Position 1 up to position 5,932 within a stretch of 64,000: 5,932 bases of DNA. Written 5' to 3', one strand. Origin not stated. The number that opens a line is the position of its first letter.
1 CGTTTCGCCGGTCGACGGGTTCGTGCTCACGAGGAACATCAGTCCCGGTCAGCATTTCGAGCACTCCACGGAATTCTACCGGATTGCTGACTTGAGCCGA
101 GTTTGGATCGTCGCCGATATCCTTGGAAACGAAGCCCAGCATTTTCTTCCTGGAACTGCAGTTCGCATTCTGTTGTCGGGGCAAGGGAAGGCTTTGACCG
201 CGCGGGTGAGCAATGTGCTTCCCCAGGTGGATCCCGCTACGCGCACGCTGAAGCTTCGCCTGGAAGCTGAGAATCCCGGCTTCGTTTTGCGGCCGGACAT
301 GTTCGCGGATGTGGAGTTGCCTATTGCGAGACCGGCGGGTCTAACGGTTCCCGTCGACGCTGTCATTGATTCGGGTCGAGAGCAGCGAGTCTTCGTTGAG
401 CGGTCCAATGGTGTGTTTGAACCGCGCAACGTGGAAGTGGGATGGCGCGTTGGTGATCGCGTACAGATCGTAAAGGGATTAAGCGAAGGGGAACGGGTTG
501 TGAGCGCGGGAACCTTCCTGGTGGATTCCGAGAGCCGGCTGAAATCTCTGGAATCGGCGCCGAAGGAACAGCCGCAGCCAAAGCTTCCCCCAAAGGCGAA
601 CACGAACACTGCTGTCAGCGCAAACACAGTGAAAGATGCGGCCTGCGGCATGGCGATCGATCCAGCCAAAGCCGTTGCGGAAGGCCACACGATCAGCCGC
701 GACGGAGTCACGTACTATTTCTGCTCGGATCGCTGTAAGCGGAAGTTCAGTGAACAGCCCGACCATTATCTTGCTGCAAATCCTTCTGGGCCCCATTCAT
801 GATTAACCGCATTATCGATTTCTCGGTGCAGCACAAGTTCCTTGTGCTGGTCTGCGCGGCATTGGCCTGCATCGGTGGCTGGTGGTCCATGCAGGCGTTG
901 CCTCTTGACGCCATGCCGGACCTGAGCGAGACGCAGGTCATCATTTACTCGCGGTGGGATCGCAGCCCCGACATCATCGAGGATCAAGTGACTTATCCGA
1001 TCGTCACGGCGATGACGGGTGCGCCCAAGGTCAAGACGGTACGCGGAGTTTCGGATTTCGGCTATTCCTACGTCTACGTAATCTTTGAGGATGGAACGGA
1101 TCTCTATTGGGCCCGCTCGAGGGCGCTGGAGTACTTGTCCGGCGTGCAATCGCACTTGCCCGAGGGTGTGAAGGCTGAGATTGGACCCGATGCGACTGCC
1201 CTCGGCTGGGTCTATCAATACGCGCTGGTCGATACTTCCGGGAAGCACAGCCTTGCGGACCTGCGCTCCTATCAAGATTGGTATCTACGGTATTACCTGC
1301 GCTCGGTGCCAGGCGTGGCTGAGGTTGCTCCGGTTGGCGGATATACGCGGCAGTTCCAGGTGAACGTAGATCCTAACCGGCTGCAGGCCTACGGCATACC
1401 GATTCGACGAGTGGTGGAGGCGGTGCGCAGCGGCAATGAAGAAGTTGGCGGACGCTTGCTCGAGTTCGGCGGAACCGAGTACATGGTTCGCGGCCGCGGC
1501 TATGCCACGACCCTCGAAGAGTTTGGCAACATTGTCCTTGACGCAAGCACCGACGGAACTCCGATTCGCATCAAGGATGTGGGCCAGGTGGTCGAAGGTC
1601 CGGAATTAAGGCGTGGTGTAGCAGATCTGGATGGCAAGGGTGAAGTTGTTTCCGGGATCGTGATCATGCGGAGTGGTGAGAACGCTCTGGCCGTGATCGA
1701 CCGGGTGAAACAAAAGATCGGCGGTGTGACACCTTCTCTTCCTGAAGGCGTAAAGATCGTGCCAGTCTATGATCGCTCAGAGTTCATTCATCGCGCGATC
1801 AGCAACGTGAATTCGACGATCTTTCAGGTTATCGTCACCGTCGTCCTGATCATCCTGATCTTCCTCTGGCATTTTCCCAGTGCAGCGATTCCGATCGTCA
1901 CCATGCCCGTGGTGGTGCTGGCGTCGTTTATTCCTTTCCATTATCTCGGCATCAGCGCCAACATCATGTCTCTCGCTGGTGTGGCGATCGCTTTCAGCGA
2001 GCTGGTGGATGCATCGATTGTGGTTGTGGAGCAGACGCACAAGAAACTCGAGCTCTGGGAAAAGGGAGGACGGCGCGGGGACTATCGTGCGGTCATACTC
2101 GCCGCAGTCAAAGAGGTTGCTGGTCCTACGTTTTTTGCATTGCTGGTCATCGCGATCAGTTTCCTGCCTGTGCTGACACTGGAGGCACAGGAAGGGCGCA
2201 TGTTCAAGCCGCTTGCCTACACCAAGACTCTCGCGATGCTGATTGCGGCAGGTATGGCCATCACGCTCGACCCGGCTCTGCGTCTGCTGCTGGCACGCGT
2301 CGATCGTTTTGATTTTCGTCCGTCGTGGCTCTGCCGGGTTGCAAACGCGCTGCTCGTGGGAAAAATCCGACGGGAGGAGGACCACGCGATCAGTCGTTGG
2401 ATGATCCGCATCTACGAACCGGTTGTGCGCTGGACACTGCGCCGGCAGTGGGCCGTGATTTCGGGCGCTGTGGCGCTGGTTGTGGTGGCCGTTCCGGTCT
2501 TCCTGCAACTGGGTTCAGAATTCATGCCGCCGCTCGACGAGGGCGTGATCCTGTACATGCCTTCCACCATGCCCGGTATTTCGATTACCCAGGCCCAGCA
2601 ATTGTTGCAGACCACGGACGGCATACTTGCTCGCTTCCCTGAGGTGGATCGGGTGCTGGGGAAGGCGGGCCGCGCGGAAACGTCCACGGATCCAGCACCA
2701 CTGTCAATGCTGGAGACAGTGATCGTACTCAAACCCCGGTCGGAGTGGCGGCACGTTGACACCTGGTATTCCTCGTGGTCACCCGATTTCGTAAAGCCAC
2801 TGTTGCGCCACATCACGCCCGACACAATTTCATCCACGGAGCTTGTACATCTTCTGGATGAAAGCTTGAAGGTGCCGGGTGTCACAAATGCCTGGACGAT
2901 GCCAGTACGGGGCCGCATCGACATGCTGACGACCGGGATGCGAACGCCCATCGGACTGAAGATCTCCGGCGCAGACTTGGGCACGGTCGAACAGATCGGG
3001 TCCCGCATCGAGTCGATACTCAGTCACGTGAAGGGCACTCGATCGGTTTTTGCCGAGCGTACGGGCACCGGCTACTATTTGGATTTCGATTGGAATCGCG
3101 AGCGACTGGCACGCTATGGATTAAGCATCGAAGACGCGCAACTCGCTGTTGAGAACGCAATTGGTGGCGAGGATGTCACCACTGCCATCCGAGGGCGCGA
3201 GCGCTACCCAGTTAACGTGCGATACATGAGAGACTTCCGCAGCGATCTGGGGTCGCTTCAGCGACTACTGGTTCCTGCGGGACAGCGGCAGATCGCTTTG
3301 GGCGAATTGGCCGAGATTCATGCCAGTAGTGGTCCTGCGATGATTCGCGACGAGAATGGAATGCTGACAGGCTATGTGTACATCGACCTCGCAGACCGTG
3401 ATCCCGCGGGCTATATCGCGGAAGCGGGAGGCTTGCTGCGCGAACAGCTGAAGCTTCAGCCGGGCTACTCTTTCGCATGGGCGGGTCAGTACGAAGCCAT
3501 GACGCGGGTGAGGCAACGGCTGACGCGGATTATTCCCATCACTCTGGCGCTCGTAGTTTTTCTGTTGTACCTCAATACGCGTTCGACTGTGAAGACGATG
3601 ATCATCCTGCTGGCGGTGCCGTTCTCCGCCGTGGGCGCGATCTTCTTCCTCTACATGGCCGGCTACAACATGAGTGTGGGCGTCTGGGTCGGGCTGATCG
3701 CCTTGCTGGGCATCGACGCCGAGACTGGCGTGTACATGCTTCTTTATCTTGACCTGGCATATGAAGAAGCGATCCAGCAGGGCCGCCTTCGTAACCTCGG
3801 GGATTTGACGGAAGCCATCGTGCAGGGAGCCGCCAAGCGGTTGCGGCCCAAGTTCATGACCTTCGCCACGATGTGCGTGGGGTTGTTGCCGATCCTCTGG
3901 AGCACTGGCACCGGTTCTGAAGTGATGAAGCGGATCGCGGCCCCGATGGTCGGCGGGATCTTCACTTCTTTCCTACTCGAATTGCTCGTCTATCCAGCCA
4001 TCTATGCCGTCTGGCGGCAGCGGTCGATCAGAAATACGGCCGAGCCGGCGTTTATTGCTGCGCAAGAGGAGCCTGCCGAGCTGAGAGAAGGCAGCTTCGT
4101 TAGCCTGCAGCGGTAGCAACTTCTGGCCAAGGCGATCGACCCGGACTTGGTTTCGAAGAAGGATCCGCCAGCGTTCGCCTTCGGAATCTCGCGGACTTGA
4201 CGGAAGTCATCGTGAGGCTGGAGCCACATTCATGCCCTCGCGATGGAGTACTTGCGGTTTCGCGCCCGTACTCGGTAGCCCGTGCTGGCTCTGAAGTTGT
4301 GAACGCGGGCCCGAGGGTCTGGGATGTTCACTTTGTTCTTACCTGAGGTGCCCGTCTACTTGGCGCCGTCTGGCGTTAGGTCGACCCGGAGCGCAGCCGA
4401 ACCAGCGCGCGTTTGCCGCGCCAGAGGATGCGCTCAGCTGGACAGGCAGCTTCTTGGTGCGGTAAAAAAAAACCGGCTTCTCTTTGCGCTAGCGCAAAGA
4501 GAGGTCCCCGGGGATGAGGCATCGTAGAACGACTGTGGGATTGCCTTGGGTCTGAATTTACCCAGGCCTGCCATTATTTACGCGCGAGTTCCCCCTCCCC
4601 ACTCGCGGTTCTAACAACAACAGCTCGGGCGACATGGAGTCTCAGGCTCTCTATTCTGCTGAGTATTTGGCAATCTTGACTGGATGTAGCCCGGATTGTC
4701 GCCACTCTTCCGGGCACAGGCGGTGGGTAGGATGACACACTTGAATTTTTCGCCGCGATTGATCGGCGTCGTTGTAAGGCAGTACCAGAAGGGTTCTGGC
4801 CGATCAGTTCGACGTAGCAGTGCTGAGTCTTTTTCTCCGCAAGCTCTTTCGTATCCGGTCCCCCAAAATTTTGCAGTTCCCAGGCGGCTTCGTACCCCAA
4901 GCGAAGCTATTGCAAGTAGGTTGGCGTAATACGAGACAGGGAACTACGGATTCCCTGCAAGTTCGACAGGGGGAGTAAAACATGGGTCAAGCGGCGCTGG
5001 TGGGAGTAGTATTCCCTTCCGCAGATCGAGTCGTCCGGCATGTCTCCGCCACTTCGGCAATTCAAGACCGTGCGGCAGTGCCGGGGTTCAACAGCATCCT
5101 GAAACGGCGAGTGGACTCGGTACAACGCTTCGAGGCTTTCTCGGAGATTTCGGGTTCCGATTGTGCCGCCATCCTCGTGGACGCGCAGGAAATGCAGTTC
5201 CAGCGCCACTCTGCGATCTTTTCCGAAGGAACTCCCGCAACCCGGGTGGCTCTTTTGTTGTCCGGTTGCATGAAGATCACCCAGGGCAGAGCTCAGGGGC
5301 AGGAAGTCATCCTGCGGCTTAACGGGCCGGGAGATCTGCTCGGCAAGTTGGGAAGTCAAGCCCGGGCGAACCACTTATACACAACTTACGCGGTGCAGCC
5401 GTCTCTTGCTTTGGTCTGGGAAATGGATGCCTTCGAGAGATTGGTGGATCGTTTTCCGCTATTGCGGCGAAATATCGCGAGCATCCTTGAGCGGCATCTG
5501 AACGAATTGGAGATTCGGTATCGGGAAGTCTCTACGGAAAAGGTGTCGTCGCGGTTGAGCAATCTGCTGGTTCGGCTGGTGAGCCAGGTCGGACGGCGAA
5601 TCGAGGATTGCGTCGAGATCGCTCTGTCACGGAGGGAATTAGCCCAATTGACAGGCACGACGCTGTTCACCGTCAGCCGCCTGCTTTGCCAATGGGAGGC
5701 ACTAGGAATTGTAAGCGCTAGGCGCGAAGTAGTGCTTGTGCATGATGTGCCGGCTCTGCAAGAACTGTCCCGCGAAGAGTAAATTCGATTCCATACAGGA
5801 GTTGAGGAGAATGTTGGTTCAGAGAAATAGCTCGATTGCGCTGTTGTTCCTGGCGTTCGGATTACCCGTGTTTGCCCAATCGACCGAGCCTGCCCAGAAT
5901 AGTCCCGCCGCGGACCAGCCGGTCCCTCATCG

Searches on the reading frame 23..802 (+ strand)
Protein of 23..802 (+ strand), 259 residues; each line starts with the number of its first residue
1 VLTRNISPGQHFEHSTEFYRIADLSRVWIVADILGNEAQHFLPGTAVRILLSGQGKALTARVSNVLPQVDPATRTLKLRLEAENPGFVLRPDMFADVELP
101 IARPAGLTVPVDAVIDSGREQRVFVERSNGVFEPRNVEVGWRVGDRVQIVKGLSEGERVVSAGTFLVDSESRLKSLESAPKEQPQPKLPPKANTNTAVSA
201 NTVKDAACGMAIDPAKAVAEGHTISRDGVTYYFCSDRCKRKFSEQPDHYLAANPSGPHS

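Call 38: search_protein_families(library=pfam, proteins=[window:23-802:+], max_evalue=0.00001)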
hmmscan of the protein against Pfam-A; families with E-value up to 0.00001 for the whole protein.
window:23-802:+ (259 aa): 3 families
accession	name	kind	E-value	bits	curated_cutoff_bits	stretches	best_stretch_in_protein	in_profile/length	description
PF16576.10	HlyD_D23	-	3.3e-23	82.5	30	1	3-95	121-214/214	Barrel-sandwich domain of CusB or HlyD membrane-fusion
PF04945.19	YHS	-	6.6e-10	39.3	30.3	1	203-251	1-45/47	YHS domain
PF13437.12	HlyD_3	-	2.3e-08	35.2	22.2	1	4-85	13-96/106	HlyD family secretion protein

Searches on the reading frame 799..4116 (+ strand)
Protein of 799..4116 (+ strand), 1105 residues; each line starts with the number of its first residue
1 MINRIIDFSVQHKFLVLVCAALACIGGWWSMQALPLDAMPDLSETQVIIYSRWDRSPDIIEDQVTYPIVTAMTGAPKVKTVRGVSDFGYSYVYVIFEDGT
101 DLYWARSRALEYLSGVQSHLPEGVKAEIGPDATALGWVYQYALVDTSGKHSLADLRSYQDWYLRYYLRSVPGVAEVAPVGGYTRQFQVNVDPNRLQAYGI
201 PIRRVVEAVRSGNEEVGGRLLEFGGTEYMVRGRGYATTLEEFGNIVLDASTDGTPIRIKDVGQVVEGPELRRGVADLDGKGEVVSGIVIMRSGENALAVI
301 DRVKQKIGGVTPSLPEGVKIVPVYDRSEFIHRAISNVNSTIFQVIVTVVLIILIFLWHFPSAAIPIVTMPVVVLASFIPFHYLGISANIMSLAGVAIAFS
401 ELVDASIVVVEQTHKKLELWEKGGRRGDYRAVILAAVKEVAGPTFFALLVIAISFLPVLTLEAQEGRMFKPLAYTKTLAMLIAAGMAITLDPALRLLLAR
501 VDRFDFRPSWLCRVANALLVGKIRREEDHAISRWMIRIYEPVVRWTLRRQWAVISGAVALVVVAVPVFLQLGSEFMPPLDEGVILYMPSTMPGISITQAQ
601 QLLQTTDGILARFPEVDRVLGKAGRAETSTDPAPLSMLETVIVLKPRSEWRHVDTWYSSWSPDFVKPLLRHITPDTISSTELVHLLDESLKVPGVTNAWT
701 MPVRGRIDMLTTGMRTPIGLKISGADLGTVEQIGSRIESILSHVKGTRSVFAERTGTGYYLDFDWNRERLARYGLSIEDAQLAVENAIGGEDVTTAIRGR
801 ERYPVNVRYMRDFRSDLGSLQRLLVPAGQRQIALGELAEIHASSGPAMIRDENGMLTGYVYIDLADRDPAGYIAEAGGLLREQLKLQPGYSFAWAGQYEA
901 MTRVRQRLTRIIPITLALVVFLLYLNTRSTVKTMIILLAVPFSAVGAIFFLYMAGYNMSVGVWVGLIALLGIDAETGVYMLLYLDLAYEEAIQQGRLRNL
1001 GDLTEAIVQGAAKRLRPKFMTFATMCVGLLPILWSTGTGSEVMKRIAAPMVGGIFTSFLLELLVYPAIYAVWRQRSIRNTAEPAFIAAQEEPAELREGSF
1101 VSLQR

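Call 38: search_protein_families(library=pfam, proteins=[window:799-4116:+], max_evalue=0.00001)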
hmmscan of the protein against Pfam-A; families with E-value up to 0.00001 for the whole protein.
window:799-4116:+ (1105 aa): 1 family
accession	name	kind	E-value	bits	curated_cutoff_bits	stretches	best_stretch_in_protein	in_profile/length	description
PF00873.25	ACR_tran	-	2e-209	698.3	28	2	5-651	1-627/1021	AcrB/AcrD/AcrF family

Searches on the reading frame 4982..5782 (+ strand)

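Call 38: search_protein_families(library=pfam, proteins=[window:4982-5782:+], max_evalue=0.00001)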
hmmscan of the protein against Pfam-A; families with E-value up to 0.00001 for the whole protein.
window:4982-5782:+ (266 aa): 2 families
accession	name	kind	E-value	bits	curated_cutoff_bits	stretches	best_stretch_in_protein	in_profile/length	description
PF00027.35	cNMP_binding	-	1.1e-13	51.4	27.5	1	71-157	2-88/89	Cyclic nucleotide-binding domain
PF13545.12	HTH_Crp_2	-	8.6e-13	48.5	27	1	191-262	2-70/70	Crp-like helix-turn-helix domain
